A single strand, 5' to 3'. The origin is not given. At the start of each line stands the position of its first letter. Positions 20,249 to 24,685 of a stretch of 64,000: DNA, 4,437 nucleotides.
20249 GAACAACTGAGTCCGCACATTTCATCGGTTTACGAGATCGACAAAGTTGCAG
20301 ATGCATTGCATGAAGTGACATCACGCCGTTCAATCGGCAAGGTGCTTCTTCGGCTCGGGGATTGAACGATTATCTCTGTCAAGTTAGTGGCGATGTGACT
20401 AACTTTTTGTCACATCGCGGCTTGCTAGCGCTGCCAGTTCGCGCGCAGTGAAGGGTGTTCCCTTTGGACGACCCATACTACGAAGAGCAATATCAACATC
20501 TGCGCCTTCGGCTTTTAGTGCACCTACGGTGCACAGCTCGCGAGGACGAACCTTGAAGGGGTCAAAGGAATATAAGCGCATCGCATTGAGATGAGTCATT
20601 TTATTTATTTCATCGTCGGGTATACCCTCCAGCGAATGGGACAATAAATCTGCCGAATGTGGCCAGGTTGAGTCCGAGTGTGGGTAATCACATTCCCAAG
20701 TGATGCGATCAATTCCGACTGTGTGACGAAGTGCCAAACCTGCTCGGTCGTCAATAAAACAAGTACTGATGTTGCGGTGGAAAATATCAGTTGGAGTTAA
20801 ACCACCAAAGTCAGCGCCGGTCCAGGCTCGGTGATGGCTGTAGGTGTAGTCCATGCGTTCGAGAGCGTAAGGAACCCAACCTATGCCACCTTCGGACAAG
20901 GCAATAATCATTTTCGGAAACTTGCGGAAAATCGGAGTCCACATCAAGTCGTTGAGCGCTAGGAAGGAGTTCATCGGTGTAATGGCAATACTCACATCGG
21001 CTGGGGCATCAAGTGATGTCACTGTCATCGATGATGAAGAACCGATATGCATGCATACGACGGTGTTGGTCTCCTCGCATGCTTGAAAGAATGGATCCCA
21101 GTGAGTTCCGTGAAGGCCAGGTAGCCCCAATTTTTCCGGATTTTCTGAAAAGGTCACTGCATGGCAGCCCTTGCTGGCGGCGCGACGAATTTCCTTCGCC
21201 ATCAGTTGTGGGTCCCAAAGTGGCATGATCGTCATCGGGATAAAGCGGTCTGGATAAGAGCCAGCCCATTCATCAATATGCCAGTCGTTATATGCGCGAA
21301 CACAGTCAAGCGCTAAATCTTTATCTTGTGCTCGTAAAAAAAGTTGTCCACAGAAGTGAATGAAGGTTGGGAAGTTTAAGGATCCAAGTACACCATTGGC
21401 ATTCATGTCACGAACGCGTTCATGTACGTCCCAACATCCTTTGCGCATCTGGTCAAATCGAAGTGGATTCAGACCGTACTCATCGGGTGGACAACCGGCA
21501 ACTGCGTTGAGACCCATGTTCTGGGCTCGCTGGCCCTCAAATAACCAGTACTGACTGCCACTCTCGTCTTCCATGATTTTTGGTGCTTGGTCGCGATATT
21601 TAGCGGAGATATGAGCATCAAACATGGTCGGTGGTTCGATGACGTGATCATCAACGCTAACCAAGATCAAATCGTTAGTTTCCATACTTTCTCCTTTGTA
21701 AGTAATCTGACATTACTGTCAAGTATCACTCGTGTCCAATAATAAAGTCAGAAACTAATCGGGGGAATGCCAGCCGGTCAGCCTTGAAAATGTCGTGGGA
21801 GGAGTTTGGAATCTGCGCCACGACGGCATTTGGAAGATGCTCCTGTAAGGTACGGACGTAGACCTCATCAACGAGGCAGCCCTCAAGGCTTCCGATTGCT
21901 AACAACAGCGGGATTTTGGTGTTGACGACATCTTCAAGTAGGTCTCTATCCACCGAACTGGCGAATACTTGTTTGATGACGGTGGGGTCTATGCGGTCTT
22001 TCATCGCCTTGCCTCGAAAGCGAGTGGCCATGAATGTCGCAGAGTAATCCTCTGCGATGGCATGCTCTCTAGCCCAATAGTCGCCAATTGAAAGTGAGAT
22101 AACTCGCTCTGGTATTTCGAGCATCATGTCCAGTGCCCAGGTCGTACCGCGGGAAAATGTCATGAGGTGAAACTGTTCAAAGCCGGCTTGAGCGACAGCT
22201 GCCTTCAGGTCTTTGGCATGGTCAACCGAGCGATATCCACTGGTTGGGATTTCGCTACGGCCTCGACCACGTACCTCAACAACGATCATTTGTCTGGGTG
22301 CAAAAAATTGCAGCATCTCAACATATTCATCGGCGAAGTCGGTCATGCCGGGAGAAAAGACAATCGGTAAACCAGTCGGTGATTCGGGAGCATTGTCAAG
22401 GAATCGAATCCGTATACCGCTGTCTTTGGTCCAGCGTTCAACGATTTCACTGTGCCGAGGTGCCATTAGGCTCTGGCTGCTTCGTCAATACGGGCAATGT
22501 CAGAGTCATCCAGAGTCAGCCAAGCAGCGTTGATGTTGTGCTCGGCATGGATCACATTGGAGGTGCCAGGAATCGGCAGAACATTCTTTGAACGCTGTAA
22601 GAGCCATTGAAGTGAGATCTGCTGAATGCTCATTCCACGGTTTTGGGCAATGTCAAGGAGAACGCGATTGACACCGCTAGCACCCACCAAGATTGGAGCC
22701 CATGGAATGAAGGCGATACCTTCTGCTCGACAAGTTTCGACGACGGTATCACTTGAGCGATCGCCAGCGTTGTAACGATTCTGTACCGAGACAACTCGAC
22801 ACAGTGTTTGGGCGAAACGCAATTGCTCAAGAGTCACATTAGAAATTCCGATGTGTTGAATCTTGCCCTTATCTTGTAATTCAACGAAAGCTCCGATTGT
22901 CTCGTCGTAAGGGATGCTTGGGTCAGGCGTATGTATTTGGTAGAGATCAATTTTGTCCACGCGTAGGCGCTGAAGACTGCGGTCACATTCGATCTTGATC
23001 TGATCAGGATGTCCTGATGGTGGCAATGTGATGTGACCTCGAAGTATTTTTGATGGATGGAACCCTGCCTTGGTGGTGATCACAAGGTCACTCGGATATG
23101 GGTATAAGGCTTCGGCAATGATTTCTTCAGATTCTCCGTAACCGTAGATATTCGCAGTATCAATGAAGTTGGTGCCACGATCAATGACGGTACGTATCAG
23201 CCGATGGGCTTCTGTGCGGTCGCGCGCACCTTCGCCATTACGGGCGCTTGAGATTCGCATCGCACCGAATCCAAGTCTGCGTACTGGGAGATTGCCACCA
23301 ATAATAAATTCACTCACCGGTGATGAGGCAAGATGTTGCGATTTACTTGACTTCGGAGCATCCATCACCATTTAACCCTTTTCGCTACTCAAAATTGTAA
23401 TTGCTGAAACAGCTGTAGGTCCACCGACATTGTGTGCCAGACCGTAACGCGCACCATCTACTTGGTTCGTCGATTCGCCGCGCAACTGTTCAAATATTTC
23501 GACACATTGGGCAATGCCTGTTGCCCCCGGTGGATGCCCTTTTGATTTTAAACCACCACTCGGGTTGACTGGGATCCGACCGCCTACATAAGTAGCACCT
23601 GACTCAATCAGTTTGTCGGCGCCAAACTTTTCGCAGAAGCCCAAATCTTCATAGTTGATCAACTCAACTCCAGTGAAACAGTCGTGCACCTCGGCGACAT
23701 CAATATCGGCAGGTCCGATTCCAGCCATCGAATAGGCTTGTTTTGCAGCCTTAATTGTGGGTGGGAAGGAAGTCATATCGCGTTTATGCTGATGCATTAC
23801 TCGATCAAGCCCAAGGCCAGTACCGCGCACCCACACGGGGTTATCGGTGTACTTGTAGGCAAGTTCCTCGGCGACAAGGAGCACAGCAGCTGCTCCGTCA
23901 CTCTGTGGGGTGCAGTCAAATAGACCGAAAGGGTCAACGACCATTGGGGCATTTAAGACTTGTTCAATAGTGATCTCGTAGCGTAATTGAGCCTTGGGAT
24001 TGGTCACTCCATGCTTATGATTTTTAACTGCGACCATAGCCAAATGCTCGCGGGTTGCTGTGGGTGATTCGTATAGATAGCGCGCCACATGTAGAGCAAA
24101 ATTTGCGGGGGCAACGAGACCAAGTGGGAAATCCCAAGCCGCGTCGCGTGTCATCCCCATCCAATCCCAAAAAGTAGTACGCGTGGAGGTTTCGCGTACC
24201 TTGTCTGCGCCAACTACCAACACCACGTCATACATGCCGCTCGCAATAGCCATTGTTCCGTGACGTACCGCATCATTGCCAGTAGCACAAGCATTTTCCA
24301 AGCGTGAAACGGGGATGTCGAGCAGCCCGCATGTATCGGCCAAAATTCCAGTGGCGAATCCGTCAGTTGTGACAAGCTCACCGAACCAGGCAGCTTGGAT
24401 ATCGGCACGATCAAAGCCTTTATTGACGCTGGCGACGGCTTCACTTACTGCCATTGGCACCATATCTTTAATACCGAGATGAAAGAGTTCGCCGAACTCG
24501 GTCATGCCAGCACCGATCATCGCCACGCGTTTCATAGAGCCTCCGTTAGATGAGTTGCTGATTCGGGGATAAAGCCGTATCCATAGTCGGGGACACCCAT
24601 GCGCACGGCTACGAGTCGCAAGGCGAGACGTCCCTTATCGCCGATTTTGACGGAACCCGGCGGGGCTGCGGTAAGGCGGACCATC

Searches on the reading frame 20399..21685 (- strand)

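Call 11: search_protein_families(library=pfam, proteins=[window:20399-21685:-])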
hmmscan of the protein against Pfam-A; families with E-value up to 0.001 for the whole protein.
window:20399-21685:- (428 aa): 1 family
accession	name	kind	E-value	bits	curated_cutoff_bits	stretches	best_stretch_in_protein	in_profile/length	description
PF04909.20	Amidohydro_2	-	9.3e-33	114.7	26.4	1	65-374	11-289/289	Amidohydrolase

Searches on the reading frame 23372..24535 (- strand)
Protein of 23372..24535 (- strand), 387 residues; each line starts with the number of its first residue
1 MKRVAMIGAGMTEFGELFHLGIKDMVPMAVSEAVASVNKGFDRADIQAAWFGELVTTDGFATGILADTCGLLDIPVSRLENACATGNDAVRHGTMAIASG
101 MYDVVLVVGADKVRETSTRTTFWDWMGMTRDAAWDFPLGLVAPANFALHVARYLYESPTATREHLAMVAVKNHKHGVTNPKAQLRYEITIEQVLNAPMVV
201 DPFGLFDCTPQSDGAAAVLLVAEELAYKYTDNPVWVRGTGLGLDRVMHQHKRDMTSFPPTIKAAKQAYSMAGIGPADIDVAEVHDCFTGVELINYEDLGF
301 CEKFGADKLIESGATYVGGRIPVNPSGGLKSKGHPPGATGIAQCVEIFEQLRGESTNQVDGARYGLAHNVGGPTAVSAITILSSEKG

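Call 51: search_protein_families(library=ncbifam, proteins=[window:23372-24535:-], max_evalue=1e-10)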
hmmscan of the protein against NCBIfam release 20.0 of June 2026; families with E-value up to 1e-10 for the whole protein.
window:23372-24535:- (387 aa): 19 families
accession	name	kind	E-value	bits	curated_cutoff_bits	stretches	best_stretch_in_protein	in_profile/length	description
NF004720.0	PRK06064.1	subfamily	6e-119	397.3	420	1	1-385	1-388/389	thiolase domain-containing protein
NF053570.1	AcCoTHIOL_METTL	equivalog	1.2e-103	346.9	600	1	1-386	1-385/385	acetyl-CoA acetyltransferase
NF004810.0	PRK06157.1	equivalog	5e-100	335.4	403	1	2-386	7-399/400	acetyl-CoA acetyltransferase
NF009228.0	PRK12578.1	subfamily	3.2e-84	282.8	485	1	2-382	3-385/387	thiolase domain-containing protein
NF006102.0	PRK08256.1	subfamily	4.9e-81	272.8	436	1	2-380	3-388/394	lipid-transfer protein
NF005704.0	PRK07516.1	subfamily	4.4e-76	256.3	412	1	2-384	2-387/389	thiolase domain-containing protein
NF004982.0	PRK06365.1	equivalog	1.3e-66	225.4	695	2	2-254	16-268/430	thiolase domain-containing protein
NF004715.0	PRK06059.1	equivalog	1e-63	215.7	424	1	2-379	4-395/399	lipid-transfer protein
NF006180.0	PRK08313.1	subfamily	4.8e-60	203.4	514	1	1-386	3-386/389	thiolase domain-containing protein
NF004721.0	PRK06065.1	equivalog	1.2e-58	198.8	455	1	2-360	10-368/393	thiolase domain-containing protein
NF053628.1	BnzsclthlBbsBGT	equivalog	5.9e-58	196.5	750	1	3-373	6-371/389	benzoylsuccinyl-CoA thiolase subunit BbsB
NF004811.0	PRK06158.1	subfamily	3.6e-56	190.8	421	1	3-385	9-381/384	acetyl-CoA acetyltransferase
NF005892.0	PRK07855.1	subfamily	2e-54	185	469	1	3-367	7-374/390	lipid-transfer protein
NF004722.0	PRK06066.1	equivalog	3.6e-50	171.1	516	1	88-383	90-384/385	thiolase domain-containing protein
NF004936.0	PRK06289.1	equivalog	5.9e-50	170.2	375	1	22-383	26-402/405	acetyl-CoA acetyltransferase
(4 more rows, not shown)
